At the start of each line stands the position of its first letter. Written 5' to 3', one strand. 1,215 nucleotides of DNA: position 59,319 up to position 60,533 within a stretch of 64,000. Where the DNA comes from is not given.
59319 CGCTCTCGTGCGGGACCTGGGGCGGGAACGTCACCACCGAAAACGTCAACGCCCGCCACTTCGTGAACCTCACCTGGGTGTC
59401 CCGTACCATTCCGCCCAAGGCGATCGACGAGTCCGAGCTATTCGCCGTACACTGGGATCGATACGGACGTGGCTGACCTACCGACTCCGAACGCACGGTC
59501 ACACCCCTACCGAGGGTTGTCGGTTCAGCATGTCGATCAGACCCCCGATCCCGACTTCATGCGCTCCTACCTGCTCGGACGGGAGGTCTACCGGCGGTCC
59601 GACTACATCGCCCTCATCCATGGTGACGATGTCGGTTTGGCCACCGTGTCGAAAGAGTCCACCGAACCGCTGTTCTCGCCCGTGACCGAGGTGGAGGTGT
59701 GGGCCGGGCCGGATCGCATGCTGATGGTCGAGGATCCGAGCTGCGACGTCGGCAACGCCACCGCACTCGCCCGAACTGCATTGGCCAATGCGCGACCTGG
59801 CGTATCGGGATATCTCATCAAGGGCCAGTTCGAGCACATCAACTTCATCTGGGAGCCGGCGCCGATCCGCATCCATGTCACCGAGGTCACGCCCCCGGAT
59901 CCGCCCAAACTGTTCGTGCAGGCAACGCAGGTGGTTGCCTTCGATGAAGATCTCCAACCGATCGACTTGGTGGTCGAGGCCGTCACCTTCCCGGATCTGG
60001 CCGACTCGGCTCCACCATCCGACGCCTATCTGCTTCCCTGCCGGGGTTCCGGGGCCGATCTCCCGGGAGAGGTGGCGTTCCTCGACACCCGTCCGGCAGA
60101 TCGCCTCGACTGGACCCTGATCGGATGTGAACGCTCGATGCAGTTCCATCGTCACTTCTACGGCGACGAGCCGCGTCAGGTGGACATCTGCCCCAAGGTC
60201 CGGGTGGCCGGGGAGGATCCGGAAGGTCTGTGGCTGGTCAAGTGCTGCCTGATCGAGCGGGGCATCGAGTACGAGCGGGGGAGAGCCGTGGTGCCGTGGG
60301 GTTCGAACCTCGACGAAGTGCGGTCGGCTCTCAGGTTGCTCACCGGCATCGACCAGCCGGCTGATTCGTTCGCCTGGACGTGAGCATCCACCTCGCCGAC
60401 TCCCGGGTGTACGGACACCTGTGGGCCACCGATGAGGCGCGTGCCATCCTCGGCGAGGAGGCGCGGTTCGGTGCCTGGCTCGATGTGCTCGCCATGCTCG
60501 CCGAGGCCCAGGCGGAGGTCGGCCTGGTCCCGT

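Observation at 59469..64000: xcb-like CoM biosynthesis trio (lyase-PLP-lyase) preceded by an uncharacterised coupled ORF, with comA displaced to the other operon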

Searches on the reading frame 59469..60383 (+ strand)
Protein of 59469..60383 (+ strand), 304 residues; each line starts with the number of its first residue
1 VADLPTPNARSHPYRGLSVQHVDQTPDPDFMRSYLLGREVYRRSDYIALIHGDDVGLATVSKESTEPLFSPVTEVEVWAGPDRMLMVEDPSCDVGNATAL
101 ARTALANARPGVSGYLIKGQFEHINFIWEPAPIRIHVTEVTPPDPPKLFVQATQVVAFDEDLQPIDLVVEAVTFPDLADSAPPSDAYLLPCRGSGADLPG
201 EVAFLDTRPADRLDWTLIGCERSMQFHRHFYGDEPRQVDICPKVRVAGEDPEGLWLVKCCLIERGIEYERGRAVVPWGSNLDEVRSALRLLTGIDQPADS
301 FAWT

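Call 3: search_protein_families(library=pfam, proteins=[window:59469-60383:+], max_evalue=0.01)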
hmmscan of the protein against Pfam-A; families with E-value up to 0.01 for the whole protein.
window:59469-60383:+ (304 aa): 1 family
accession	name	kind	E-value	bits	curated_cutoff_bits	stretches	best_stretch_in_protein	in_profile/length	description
PF24830.1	DUF7714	-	1.9e-82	277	25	1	12-292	5-277/280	Family of unknown function (DUF7714)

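Call 4: search_protein_families(library=ncbifam, proteins=[window:59469-60383:+], max_evalue=0.01)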
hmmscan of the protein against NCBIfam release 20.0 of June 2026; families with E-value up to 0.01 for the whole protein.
window:59469-60383:+ (304 aa): 1 family
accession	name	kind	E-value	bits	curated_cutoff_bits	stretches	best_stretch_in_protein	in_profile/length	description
NF052538.2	CoM_XcbA_fam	subfamily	2.8e-110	368.2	150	1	6-293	5-290/293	XcbA family protein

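Call 13: find_homologous_proteins(query=window:59469-60383:+, max_evalue=0.001)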
Query window:59469-60383:+ (304 aa): 1446 proteins with E <= 0.001 among 4622 candidates; the best 120 are listed.
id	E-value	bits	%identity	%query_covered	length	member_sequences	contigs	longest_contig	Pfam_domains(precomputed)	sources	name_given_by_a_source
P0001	1.8e-183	627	94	94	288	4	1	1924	PF24830.2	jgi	jgi:hypothetical protein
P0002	1.7e-154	532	76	99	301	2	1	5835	PF24830.2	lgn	-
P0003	1.1e-151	523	72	100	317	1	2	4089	PF24830.2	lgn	-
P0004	2.5e-148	512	82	88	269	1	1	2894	PF24830.2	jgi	jgi:hypothetical protein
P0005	9.0e-146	503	75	93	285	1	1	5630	PF24830.2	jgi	jgi:hypothetical protein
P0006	2.9e-145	502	69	98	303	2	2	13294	PF24830.2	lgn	-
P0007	2.9e-145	502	69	98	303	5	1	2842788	PF24830.2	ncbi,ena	-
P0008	1.4e-144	499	72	97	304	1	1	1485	PF24830.2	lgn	-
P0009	3.0e-144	498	69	97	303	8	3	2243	PF24830.2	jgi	jgi:hypothetical protein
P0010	3.0e-144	498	71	98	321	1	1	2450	PF24830.2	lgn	-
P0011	3.1e-144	498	70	98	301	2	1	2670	PF24830.2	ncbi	-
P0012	3.9e-144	498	69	98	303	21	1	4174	PF24830.2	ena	-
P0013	8.0e-144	497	68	98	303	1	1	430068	PF24830.2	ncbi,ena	-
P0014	1.5e-143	496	69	97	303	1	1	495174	PF24830.2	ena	-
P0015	1.5e-143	496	70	98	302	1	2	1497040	PF24830.2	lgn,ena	-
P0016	2.2e-143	495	69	99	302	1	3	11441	PF24830.2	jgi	jgi:hypothetical protein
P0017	7.7e-143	494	69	98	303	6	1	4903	PF24830.2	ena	-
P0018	9.8e-143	493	70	97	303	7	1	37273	PF24830.2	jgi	jgi:hypothetical protein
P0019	8.8e-142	490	69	98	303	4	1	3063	PF24830.2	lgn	-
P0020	1.7e-141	489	68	97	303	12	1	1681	PF24830.2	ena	-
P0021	1.8e-141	489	72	98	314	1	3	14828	PF24830.2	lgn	-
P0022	5.1e-141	488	68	98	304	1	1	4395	PF24830.2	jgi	jgi:hypothetical protein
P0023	1.4e-140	486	71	97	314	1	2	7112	PF24830.2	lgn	-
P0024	4.2e-140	485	67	98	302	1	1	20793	PF24830.2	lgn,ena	-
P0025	1.0e-139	483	68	98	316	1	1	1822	PF24830.2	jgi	jgi:hypothetical protein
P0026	1.4e-139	483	68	97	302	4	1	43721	PF24830.2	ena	-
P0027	2.2e-139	482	67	98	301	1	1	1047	PF24830.2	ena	-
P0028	4.5e-139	481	70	97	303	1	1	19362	PF24830.2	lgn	-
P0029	8.0e-139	480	68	97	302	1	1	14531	PF24830.2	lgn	-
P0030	9.4e-139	480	68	97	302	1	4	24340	PF24830.2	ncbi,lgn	-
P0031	2.0e-138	479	71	96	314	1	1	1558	PF24830.2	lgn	-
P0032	2.0e-138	479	67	98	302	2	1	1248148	PF24830.2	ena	-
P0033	2.2e-138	479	74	90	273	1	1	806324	PF24830.2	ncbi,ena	-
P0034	4.8e-138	478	67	96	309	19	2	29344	PF24830.2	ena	-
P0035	5.9e-138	478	68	97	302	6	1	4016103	PF24830.2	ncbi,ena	-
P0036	7.1e-138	477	67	98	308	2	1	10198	PF24830.2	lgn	-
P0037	1.1e-137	477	67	98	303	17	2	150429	PF24830.2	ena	-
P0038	1.6e-137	476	68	98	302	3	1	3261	PF24830.2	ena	-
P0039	1.8e-137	476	68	96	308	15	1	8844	PF24830.2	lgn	-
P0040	2.2e-137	476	67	98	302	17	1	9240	PF24830.2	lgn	-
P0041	2.9e-137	475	67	98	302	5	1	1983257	PF24830.2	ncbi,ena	-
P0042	3.3e-137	475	66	98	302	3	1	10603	PF24830.2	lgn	-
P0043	3.3e-136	472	68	97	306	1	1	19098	PF24830.2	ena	-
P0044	3.3e-136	472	67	97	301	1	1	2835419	PF24830.2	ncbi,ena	-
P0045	3.5e-136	472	65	98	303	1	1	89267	PF24830.2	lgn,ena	-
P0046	1.9e-135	469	67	96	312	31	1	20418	PF24830.2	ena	-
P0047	2.9e-135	469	67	98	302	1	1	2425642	PF24830.2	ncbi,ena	-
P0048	3.4e-135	468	65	98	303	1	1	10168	PF24830.2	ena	-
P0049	4.6e-135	468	67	97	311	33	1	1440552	PF24830.2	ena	-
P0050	1.3e-134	467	66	98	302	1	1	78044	PF24830.2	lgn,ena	-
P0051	1.5e-134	466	67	97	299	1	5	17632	PF24830.2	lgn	-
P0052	1.8e-134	466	67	97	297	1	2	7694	PF24830.2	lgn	-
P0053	2.8e-134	465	65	99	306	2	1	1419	PF24830.2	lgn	-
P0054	3.6e-134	465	67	96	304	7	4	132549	PF24830.2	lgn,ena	-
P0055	5.0e-134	465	64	98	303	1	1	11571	PF24830.2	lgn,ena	-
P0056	5.1e-134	465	71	92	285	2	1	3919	PF24830.2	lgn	-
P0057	8.0e-134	464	66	97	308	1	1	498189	PF24830.2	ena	-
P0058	9.4e-134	464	65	98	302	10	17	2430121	PF24830.2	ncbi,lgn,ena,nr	ncbi:MAG: hypothetical protein OXH10_06635 [bacterium]|nr:hypothetical protein [bacterium] MCY358031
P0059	1.9e-133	463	67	98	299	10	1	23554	PF24830.2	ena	-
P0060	6.9e-132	458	70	92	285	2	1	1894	PF24830.2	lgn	-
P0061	3.5e-129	449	66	95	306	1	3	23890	PF24830.2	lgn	-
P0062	5.8e-129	448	64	97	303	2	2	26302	PF24830.2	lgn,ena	-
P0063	2.1e-128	446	66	91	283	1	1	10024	PF24830.2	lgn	-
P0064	8.3e-128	444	67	91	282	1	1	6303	PF24830.2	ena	-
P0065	2.1e-126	440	66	92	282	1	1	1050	PF24830.2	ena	-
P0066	6.5e-126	438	66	92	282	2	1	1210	PF24830.2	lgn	-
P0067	4.2e-125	435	66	91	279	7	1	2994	PF24830.2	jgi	-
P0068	3.2e-121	423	64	96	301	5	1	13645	PF24830.2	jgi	jgi:hypothetical protein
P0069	2.0e-119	417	62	98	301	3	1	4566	PF24830.2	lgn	-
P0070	3.2e-119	416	64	96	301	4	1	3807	PF24830.2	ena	-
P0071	7.2e-119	415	63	96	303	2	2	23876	PF24830.2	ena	-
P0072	9.4e-119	414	64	97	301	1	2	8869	PF24830.2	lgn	-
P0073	1.4e-118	414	62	96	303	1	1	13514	PF24830.2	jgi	jgi:hypothetical protein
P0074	1.4e-118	414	62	98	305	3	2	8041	PF24830.2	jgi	jgi:hypothetical protein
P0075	1.9e-118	413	64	96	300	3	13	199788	PF24830.2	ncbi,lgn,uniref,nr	ncbi:hypothetical protein C3Y87_12645 [Carbonactinospora thermoautotrophica]|uniref:DUF7714 family p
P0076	8.5e-118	411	62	97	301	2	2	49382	PF24830.2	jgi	jgi:hypothetical protein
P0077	3.5e-117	409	63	96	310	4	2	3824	PF24830.2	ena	-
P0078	4.3e-117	409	63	96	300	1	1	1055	PF24830.2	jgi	-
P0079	5.2e-117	409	63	97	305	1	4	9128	PF24830.2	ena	-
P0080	5.7e-117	409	61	97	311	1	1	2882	PF24830.2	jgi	jgi:hypothetical protein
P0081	6.5e-117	408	60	97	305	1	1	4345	PF24830.2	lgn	-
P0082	6.6e-117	408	65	97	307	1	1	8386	PF24830.2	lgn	-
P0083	8.2e-117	408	62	97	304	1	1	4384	PF24830.2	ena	-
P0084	1.1e-116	408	62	98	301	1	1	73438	PF24830.2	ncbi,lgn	-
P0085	1.2e-116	408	61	98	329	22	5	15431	PF24830.2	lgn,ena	-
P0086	1.6e-116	407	62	96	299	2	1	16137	PF24830.2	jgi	jgi:hypothetical protein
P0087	1.8e-116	407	65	96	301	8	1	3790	PF24830.2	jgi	-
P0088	1.9e-116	407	63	97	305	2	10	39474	PF24830.2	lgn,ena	-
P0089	1.9e-116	407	63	95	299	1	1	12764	PF24830.2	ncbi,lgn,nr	ncbi:MAG: hypothetical protein GEU83_19455 [Pseudonocardiaceae bacterium]|nr:hypothetical protein [P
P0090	2.4e-116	407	62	96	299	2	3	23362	PF24830.2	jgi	jgi:hypothetical protein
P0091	3.4e-116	406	63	97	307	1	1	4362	PF24830.2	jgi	jgi:hypothetical protein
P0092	3.4e-116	406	62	97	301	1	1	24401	PF24830.2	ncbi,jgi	jgi:hypothetical protein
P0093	3.6e-116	406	62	96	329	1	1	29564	PF24830.2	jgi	jgi:hypothetical protein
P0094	4.1e-116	406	63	96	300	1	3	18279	PF24830.2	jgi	-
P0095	4.3e-116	406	63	96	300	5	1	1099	PF24830.2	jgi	jgi:hypothetical protein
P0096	5.1e-116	405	62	96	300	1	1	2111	PF24830.2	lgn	-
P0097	5.6e-116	405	62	96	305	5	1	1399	PF24830.2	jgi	jgi:hypothetical protein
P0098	6.2e-116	405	61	97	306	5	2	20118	PF24830.2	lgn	-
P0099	9.9e-116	404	63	97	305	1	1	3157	PF24830.2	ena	-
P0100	1.1e-115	404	62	96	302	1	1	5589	PF24830.2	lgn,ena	-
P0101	1.1e-115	404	62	98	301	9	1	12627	PF24830.2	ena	-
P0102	1.3e-115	404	61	98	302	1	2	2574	PF24830.2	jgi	jgi:hypothetical protein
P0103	1.4e-115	404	62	96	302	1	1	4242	PF24830.2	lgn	-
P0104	1.7e-115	404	61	96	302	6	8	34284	PF24830.2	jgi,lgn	jgi:hypothetical protein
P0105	2.3e-115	403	60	98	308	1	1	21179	PF24830.2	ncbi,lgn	-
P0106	2.5e-115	403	62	96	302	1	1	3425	PF24830.2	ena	-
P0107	2.6e-115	403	61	96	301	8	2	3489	PF24830.2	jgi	jgi:hypothetical protein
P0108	2.6e-115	403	62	96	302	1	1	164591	PF24830.2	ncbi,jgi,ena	jgi:hypothetical protein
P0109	3.0e-115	403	62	96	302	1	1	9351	PF24830.2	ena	-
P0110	6.9e-115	402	60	97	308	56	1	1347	PF24830.2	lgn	-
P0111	6.9e-115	402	62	96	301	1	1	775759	PF24830.2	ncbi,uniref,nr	ncbi:hypothetical protein MSM1_10425 [Mycobacterium sp. SM1]|uniref:DUF7714 family protein n=1 Tax=M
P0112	7.1e-115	402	62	96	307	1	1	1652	PF24830.2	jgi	jgi:hypothetical protein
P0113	9.2e-115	401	62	97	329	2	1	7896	PF24830.2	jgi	-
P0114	1.1e-114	401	62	95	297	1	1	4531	PF24830.2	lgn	-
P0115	1.1e-114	401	61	96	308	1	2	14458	PF24830.2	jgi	jgi:hypothetical protein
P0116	1.2e-114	401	62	96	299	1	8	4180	PF24830.2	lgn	-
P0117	1.2e-114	401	61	99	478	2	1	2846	PF13185.13,PF01590.33,PF24830.2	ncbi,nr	ncbi:MAG TPA: GAF domain-containing protein, partial [Acidimicrobiia bacterium]|nr:GAF domain-contai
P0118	1.2e-114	401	62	96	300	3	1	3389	PF24830.2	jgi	jgi:hypothetical protein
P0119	1.2e-114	401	60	97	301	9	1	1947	PF24830.2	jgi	jgi:hypothetical protein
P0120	1.6e-114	401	60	99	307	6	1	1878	PF24830.2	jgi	jgi:hypothetical protein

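Call 14: find_encoding_contigs(protein=window:59469-60383:+, flank=10000, max_places=4)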
Protein window:59469-60383:+ (304 aa): no gene with exactly this product is on record in the collection.

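Call 15: search_dna_similar(query=window:59469-60383:+, collection=plasmids, mode=protein, max_rows=30, max_evalue=0.001)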
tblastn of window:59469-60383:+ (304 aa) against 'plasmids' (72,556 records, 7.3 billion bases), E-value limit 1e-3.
Records with a match: 6; places in all: 9; records where one place covers at least 80% of the query: 6.
Best place of each record, by identity: <60% 6.
By first word of the organism name: Mycolicibacterium 2; Methylocystis 2; Nocardioides 1; Xanthobacter 1.
By predicted mobility (MOB-suite, as given by PLSDB): mobilizable 2; conjugative 2; non-mobilizable 2.
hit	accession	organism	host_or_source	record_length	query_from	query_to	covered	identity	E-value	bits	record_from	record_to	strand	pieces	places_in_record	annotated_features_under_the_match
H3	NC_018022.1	Mycolicibacterium chubuense NBB4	-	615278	5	297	96%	59.7%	2e-101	332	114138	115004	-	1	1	hypothetical protein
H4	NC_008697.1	Nocardioides sp. JS614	-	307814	1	298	98%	57.4%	4e-96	317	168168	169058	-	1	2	hypothetical protein | phosphosulfolactate synthase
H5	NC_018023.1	Mycolicibacterium chubuense NBB4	-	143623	1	294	97%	57.1%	1e-95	316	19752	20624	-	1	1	hypothetical protein | phosphosulfolactate synthase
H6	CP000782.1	Xanthobacter autotrophicus Py2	-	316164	13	292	92%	46.5%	1e-48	219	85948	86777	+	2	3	none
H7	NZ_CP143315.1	Methylocystis iwaonis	cell culture,rice rhizosphere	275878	6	297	96%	37.6%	2e-44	168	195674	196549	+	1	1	hypothetical protein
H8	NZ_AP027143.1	Methylocystis iwaonis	-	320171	6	297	96%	37.0%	5e-44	167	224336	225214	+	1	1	hypothetical protein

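Call 16: get_annotated_region(hit=H6, flank=8000)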
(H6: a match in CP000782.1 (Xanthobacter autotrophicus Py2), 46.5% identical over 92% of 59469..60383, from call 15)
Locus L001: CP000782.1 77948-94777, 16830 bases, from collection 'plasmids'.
description: Xanthobacter autotrophicus Py2 plasmid pXAUT01, complete sequence
organism: Xanthobacter autotrophicus Py2 (NCBI taxid 78245)
taxonomy: Bacteria; Pseudomonadota; Alphaproteobacteria; Hyphomicrobiales; Xanthobacteraceae; Xanthobacter; Xanthobacter autotrophicus; Xanthobacter autotrophicus Py2
host: -; source: -; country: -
typing (MOB-suite, as given by PLSDB): conjugative; replicon rep_cluster_649; relaxase MOBQ; mating-pair formation MPF_T
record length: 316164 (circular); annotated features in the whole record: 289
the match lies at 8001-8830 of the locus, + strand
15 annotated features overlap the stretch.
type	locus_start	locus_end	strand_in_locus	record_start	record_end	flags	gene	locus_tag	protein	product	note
CDS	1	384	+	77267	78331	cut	-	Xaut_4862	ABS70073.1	Oxidoreductase FAD-binding domain protein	-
CDS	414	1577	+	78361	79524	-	-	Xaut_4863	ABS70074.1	aldehyde dehydrogenase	-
CDS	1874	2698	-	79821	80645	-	-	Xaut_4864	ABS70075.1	DNA binding domain, excisionase family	-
CDS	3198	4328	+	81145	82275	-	-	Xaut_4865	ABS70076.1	2-hydroxypropyl-CoM lyase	-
CDS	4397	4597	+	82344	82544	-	-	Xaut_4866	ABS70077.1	hypothetical protein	-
CDS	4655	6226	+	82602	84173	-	-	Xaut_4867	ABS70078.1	pyridine nucleotide-disulphide oxidoreductase dimerisation region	-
CDS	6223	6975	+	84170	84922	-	-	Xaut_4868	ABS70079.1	short-chain dehydrogenase/reductase SDR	-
CDS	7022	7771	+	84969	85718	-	-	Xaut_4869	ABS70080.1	short-chain dehydrogenase/reductase SDR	-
CDS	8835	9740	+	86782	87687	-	-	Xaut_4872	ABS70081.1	Phosphosulfolactate synthase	-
CDS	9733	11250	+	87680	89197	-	-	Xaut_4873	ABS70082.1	Argininosuccinate lyase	-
CDS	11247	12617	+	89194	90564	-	-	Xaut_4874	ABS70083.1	fumarate lyase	-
CDS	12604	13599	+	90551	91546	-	-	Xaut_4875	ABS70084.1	1-aminocyclopropane-1-carboxylate deaminase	-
CDS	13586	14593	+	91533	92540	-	-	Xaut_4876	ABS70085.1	transcriptional regulator, LysR family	-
CDS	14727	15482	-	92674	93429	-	-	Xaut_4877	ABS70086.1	OmpW family protein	-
CDS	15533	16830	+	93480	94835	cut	-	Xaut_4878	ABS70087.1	transposase IS4 family protein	-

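Call 17: get_annotated_region(hit=H4, flank=9000)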
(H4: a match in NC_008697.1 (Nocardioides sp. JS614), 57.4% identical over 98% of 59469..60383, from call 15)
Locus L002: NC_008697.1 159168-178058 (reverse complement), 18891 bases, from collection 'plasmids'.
description: Nocardioides sp. JS614 plasmid pNOCA01, complete sequence
organism: Nocardioides sp. JS614 (NCBI taxid 196162)
taxonomy: Bacteria; Actinomycetota; Actinomycetes; Propionibacteriales; Nocardioidaceae; Nocardioides; Nocardioides sp. JS614
host: -; source: -; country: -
typing (MOB-suite, as given by PLSDB): conjugative; replicon rep_cluster_1783; relaxase MOBF; mating-pair formation MPF_T
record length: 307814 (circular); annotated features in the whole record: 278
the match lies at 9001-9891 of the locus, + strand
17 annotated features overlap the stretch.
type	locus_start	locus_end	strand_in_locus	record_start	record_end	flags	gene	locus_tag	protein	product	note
CDS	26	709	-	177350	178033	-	-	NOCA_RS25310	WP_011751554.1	DUF1097 family protein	-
CDS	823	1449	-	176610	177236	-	-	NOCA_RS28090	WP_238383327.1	hypothetical protein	-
CDS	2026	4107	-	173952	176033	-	-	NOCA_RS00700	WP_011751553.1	acetate--CoA ligase family protein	-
CDS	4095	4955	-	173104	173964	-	-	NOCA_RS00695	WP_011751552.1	CoA-transferase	-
CDS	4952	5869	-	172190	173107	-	-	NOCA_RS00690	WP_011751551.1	CoA-transferase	-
CDS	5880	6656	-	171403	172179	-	-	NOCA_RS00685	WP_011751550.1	SDR family NAD(P)-dependent oxidoreductase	-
CDS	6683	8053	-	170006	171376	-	-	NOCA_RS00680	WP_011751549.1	FAD-dependent oxidoreductase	-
CDS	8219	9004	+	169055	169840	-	-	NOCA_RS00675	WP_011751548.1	phosphosulfolactate synthase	-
CDS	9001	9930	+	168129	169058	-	-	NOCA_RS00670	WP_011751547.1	hypothetical protein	-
CDS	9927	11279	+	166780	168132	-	-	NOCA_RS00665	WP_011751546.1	adenylosuccinate lyase family protein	-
CDS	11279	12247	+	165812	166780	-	-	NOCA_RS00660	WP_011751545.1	pyridoxal-phosphate dependent enzyme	-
CDS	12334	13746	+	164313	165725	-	-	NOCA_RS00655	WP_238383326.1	lyase family protein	-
CDS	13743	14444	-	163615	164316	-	-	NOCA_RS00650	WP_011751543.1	phosphoadenylyl-sulfate reductase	GO:0019379 - sulfate assimilation, phosphoadenylyl sulfate reduction by phosphoadenylyl-sulfate reductase (thioredoxin) ...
CDS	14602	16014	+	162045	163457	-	-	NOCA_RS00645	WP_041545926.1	aldehyde dehydrogenase family protein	-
CDS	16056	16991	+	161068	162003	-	-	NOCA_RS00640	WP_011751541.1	TIGR03564 family F420-dependent LLM class oxidoreductase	GO:0008150 - biological_process [Evidence IEA]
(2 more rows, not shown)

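Call 18: get_annotated_region(hit=H3, flank=9000)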
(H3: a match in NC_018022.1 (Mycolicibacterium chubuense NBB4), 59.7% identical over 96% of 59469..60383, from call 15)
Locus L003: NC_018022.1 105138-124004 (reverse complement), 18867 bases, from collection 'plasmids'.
description: Mycolicibacterium chubuense NBB4 plasmid pMYCCH.01, complete sequence
organism: Mycolicibacterium chubuense NBB4 (NCBI taxid 710421)
taxonomy: Bacteria; Actinomycetota; Actinomycetes; Mycobacteriales; Mycobacteriaceae; Mycolicibacterium; Mycolicibacterium chubuense; Mycolicibacterium chubuense NBB4
host: -; source: -; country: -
typing (MOB-suite, as given by PLSDB): mobilizable; relaxase MOBF,MOBF
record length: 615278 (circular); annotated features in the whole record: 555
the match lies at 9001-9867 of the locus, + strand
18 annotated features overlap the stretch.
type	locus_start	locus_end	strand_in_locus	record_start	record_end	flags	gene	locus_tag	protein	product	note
CDS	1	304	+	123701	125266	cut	-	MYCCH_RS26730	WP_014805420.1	NAD(P)/FAD-dependent oxidoreductase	-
CDS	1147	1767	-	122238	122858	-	-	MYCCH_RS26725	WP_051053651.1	hypothetical protein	-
CDS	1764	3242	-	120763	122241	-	-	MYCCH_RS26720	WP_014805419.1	CoA-binding protein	-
CDS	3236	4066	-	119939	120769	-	-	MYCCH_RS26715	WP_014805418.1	CoA-transferase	-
CDS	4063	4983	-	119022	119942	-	-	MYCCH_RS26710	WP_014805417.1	CoA-transferase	-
CDS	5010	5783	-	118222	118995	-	-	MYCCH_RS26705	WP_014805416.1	SDR family oxidoreductase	-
CDS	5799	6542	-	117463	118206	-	-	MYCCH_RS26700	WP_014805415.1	SDR family oxidoreductase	-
CDS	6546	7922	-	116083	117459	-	-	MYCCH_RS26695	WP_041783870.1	FAD-dependent oxidoreductase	-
CDS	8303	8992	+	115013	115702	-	-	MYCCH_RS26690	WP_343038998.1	phosphosulfolactate synthase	-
CDS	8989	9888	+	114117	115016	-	-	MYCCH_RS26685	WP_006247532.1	hypothetical protein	-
CDS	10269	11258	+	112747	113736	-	-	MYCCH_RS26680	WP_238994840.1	adenylosuccinate lyase family protein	-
CDS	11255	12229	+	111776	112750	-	-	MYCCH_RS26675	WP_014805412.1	D-cysteine desulfhydrase family protein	-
CDS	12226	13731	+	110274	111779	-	-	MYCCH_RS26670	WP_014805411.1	lyase family protein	-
CDS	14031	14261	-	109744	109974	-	-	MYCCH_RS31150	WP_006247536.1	hypothetical protein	-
CDS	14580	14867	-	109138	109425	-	-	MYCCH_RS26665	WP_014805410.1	hypothetical protein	-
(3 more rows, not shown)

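Call 20: search_dna_similar(query=window:59469-60383:+, collection=phages, mode=protein, max_rows=5)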
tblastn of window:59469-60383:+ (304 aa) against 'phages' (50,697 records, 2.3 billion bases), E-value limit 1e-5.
No match.
